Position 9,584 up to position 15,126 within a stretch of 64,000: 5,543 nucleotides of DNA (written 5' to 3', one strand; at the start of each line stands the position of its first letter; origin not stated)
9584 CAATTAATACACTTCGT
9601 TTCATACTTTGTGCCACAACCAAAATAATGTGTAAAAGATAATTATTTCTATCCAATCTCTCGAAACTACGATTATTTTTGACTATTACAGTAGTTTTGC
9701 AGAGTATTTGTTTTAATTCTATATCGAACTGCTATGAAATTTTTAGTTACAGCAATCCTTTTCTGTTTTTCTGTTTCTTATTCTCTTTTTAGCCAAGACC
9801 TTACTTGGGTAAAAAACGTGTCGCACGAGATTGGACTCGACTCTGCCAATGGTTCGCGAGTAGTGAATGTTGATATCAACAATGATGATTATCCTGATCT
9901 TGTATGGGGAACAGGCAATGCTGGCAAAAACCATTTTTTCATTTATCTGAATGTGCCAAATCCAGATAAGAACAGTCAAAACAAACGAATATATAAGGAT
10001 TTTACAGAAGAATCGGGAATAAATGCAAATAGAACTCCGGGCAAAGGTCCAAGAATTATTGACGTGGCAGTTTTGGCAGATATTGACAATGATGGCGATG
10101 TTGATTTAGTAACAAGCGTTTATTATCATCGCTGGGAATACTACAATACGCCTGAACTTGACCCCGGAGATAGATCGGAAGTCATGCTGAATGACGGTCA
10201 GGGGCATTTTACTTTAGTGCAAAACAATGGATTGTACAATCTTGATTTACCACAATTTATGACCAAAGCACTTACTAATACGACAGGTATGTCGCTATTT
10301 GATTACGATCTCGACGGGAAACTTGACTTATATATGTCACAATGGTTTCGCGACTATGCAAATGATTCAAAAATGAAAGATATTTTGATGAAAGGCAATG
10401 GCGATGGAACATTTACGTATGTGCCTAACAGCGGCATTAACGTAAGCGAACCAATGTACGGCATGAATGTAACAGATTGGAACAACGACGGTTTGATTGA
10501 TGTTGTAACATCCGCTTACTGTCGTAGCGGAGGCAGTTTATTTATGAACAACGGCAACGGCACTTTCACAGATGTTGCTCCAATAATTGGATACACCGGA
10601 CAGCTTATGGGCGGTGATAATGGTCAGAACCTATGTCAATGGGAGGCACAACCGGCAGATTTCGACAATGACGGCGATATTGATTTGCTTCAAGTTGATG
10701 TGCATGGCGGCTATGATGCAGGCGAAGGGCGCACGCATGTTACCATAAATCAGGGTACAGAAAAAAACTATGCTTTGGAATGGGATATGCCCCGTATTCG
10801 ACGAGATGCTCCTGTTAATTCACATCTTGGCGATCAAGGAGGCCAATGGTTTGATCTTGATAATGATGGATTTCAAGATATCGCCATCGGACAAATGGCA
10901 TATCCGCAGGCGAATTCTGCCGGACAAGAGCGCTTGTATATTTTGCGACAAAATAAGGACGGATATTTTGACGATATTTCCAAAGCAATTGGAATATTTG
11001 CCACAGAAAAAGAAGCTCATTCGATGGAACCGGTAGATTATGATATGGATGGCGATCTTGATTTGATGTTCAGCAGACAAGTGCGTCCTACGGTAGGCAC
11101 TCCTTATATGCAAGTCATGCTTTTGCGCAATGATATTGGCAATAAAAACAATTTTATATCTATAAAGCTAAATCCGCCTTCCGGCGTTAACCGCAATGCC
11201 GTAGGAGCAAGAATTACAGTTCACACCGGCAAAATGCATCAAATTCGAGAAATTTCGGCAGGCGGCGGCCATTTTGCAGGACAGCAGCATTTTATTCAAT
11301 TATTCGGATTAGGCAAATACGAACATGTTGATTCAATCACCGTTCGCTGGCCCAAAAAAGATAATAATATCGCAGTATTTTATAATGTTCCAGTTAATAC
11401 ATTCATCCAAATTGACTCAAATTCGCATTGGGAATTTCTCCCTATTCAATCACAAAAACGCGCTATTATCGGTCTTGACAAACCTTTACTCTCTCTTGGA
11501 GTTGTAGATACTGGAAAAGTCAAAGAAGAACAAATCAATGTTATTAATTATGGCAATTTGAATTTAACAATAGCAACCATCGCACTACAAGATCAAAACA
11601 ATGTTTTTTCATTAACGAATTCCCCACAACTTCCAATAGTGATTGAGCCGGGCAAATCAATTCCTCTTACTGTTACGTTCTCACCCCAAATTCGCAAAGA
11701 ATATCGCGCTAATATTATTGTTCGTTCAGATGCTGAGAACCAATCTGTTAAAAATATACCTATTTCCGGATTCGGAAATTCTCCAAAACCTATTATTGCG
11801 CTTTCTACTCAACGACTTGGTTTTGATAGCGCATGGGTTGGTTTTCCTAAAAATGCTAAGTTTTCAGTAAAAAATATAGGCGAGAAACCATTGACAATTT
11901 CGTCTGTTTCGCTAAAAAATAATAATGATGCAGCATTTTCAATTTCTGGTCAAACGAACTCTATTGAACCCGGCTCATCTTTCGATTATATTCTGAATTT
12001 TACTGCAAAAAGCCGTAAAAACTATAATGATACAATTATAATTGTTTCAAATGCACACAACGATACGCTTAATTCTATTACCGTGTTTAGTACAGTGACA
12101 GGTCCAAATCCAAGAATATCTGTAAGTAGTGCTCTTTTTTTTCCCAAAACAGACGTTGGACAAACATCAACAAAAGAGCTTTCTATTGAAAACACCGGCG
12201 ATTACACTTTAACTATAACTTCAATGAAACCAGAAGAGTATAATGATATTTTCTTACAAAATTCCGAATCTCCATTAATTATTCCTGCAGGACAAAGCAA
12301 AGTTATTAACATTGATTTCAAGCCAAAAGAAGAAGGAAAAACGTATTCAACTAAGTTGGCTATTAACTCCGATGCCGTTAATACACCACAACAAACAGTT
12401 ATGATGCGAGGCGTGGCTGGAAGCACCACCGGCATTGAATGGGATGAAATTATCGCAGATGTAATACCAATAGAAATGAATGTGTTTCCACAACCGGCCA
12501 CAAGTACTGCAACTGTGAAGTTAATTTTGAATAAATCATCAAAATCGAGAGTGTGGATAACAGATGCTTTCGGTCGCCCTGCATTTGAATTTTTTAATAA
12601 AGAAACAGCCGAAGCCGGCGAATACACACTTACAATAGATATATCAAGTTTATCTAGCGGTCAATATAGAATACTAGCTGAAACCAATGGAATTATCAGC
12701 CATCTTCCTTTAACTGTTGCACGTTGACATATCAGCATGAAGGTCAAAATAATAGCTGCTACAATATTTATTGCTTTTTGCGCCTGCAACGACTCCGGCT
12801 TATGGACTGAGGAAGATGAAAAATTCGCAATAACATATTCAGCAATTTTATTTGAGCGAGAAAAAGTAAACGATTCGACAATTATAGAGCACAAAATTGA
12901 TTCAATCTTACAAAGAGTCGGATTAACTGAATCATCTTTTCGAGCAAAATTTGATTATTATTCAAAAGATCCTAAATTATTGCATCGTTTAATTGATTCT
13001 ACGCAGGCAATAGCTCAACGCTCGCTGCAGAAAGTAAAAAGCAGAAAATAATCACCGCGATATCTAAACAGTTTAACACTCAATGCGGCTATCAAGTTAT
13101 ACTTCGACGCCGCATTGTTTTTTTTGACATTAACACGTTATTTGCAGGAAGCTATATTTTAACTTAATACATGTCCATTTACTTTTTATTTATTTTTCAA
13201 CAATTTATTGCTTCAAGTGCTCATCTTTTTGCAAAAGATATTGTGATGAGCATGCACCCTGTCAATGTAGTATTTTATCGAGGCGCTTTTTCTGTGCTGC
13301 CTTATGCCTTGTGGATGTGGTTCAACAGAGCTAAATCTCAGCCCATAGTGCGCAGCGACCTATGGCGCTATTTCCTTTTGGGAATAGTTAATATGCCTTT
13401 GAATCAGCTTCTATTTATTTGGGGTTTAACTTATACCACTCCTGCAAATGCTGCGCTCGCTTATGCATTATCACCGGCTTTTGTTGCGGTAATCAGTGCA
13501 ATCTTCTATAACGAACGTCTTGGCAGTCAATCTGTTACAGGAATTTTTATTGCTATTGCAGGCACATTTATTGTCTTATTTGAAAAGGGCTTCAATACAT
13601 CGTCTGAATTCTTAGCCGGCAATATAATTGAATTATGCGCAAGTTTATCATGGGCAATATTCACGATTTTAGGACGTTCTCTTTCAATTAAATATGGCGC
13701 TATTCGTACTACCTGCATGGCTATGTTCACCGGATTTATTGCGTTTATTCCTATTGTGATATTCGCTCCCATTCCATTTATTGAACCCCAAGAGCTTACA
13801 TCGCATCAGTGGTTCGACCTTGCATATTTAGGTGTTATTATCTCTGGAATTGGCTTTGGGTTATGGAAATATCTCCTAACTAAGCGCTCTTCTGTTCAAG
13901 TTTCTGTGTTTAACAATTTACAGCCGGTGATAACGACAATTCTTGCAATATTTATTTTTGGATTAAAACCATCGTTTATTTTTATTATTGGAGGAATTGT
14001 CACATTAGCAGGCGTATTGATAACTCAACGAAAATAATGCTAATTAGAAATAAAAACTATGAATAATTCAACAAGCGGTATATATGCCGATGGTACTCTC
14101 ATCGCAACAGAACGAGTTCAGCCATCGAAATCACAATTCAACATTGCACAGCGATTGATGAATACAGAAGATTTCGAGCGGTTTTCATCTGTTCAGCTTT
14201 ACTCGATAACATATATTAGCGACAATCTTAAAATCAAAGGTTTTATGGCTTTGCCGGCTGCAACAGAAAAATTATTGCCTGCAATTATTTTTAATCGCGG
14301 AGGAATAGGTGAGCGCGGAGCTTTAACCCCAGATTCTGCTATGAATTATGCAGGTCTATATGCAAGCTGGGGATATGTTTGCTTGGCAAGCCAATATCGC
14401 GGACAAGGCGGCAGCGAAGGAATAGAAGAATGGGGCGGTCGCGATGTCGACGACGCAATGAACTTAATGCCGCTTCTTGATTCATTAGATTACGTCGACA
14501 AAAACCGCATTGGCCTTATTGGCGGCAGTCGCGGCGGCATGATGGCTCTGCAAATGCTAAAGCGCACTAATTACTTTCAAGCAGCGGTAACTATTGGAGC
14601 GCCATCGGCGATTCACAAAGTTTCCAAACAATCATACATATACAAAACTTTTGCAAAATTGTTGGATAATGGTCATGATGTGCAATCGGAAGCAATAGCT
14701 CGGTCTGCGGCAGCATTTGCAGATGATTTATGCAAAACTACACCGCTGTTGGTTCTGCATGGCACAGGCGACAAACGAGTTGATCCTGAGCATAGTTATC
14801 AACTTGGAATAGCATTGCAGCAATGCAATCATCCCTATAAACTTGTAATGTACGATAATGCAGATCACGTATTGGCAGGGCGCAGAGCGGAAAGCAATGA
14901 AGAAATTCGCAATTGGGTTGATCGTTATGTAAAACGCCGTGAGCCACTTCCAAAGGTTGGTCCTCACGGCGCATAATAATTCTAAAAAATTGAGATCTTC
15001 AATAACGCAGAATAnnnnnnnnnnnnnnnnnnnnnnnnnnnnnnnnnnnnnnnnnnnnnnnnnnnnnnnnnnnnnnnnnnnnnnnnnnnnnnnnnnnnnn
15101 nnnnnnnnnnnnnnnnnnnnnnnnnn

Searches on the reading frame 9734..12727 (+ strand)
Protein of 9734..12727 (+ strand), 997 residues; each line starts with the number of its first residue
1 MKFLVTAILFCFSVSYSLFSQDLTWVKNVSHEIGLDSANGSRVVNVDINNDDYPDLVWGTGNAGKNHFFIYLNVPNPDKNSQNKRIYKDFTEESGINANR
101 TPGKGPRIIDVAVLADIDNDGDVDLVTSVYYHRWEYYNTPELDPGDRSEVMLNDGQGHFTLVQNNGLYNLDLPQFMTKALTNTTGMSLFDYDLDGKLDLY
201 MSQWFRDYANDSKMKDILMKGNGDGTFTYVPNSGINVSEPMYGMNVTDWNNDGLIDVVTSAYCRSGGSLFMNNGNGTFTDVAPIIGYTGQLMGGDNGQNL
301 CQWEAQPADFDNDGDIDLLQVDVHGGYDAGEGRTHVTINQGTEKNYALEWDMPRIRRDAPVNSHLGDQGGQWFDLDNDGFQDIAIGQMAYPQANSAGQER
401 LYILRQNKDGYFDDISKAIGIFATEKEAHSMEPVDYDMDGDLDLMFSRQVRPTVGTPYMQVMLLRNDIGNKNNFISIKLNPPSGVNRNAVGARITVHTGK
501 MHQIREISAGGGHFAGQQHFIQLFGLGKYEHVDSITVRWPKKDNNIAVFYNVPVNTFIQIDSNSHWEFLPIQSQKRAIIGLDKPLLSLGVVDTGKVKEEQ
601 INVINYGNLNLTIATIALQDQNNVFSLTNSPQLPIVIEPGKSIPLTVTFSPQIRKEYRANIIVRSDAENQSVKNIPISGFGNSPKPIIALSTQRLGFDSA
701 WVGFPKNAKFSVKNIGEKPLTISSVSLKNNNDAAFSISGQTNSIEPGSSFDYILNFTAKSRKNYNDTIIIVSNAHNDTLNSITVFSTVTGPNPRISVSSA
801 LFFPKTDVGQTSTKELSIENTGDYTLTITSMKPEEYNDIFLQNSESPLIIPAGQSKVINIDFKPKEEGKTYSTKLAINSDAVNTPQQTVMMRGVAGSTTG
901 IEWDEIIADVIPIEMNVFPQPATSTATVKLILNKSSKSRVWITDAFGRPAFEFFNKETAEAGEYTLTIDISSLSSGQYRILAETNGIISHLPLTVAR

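Call 5: search_protein_families(library=pfam, proteins=[window:9734-12727:+], max_evalue=0.01)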
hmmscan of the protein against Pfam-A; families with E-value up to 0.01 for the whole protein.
window:9734-12727:+ (997 aa): 17 families
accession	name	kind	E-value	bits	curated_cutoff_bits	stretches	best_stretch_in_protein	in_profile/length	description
PF13517.12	FG-GAP_3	-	4.1e-30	104.6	26.9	5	248-319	1-60/61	FG-GAP-like repeat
PF22544.2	HYDIN_VesB_CFA65-like_Ig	-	3.4e-29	101.5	25.5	3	578-672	2-93/100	HYDIN/CFA65/VesB-like, Ig-like domain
PF22073.2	Cep192_D4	-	1.9e-21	76.7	35.5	2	579-681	4-111/112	Cep192 domain 4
PF15780.11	ASH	-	7.9e-19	68.1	27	2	798-885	11-96/98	Abnormal spindle-like microcephaly-assoc'd, ASPM-SPD-2-Hydin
PF07593.17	UnbV_ASPIC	-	9.8e-16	57.8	23.4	1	489-557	1-66/68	ASPIC and UnbV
PF07610.17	DUF1573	-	3e-14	53.3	26.1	2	702-778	15-89/98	Protein of unknown function (DUF1573)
PF01839.29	FG-GAP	-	1.1e-13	51.1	22.1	2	39-64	1-26/37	FG-GAP repeat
PF22067.2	Cep192_D3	-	2.3e-13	50.5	27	1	805-893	12-97/99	Cep192 domain 3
PF24507.1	Ig_CFAP65_4th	-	9.4e-10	39.2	27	0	712-779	4-68/76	CFAP65, fourth Ig-like domain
PF24771.2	Ig_CFAP74_1st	-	2.1e-06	28.4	29.2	0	592-672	14-93/97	CFAP74 first Ig-like domain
PF18962.6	Por_Secre_tail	-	2.7e-06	28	27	1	917-985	1-65/75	Secretion system C-terminal sorting domain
PF22066.2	Cep192_D8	-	2.1e-05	25.1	33.5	1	799-882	11-89/101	Cep192 domain 8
PF24291.1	Ig_CFAP65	-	4.9e-05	23.6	27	0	636-685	72-119/121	Cilia- and flagella-associated protein 65-like, Ig-like domain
PF21633.3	MOV-10_Ig-like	-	9.2e-05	23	27.4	0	591-662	28-103/126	Helicase MOV-10, Ig-like domain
PF24798.1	Ig-CFAP74_4th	-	0.00024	21.7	28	0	586-670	6-86/95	CFAP74 forth Ig-like domain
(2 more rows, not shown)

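Call 6: search_protein_families(library=ncbifam, proteins=[window:9734-12727:+], max_evalue=0.01)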
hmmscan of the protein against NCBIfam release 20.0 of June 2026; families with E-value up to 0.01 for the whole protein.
window:9734-12727:+ (997 aa): 3 families
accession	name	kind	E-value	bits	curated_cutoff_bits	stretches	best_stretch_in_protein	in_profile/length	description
NF012200.0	choice_anch_D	domain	3.1e-27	95.2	45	3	674-776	2-107/108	choice-of-anchor D domain-containing protein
NF041425.1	OS_HP2_seleno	subfamily_domain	1.7e-08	34.7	100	1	803-893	8-95/98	OS_HP2 family (seleno)protein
NF046073.1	UpsA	equivalog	0.00023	21.3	130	0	601-662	60-117/136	pilin subunit UpsA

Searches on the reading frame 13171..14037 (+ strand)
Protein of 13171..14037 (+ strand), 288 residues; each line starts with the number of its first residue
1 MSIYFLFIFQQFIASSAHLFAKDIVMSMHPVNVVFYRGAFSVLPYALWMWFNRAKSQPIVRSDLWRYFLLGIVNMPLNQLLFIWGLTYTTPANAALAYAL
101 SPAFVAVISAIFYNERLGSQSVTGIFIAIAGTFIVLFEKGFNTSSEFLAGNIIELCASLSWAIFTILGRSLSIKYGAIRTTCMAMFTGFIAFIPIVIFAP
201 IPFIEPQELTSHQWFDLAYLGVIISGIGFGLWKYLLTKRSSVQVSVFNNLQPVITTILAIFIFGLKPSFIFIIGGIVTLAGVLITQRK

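Call 11: search_protein_families(library=pfam, proteins=[window:13171-14037:+], max_evalue=0.001)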
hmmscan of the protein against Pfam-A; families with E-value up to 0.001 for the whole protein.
window:13171-14037:+ (288 aa): 2 families
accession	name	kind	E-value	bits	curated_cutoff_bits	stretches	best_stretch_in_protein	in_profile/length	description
PF00892.27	EamA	-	3.4e-40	137.9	28.2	2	150-285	3-133/135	EamA-like transporter family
PF03151.22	TPT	-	0.00093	19.1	30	0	7-284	7-289/291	Triose-phosphate Transporter family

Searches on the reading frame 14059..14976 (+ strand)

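Call 11: search_protein_families(library=pfam, proteins=[window:14059-14976:+], max_evalue=0.001)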
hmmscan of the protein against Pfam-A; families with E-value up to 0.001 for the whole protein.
window:14059-14976:+ (305 aa): 10 families
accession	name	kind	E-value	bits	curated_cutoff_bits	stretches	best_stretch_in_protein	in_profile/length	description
PF00326.27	Peptidase_S9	-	2.4e-28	99.5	22.6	1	100-292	9-211/213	Prolyl oligopeptidase family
PF05448.18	AXE1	-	8e-11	41.7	21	1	30-120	41-124/321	Acetyl xylan esterase (AXE1)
PF02129.25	Peptidase_S15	-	9.4e-09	35.8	23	1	64-196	10-139/262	X-Pro dipeptidyl-peptidase (S15 family)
PF00561.26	Abhydrolase_1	-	1.2e-08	35.4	25.8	1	75-183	2-108/245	alpha/beta hydrolase fold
PF12146.15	Hydrolase_4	-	1.8e-08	34.4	27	0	102-203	28-131/239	Serine aminopeptidase, S33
PF01738.24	DLH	-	4.7e-07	30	21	1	131-279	79-196/217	Dienelactone hydrolase family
PF08840.17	BAAT_C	-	3.8e-06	27.5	20.9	1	139-210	12-82/210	BAAT / Acyl-CoA thioester hydrolase C terminal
PF20434.5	BD-FAE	-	2.6e-05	24.3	26.8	0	65-250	5-212/215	BD-FAE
PF12697.13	Abhydrolase_6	-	8.8e-05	23.7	26.3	0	105-181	27-93/217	Alpha/beta hydrolase family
PF02230.22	Abhydrolase_2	-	0.00018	21.8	23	0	146-175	102-130/217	Phospholipase/Carboxylesterase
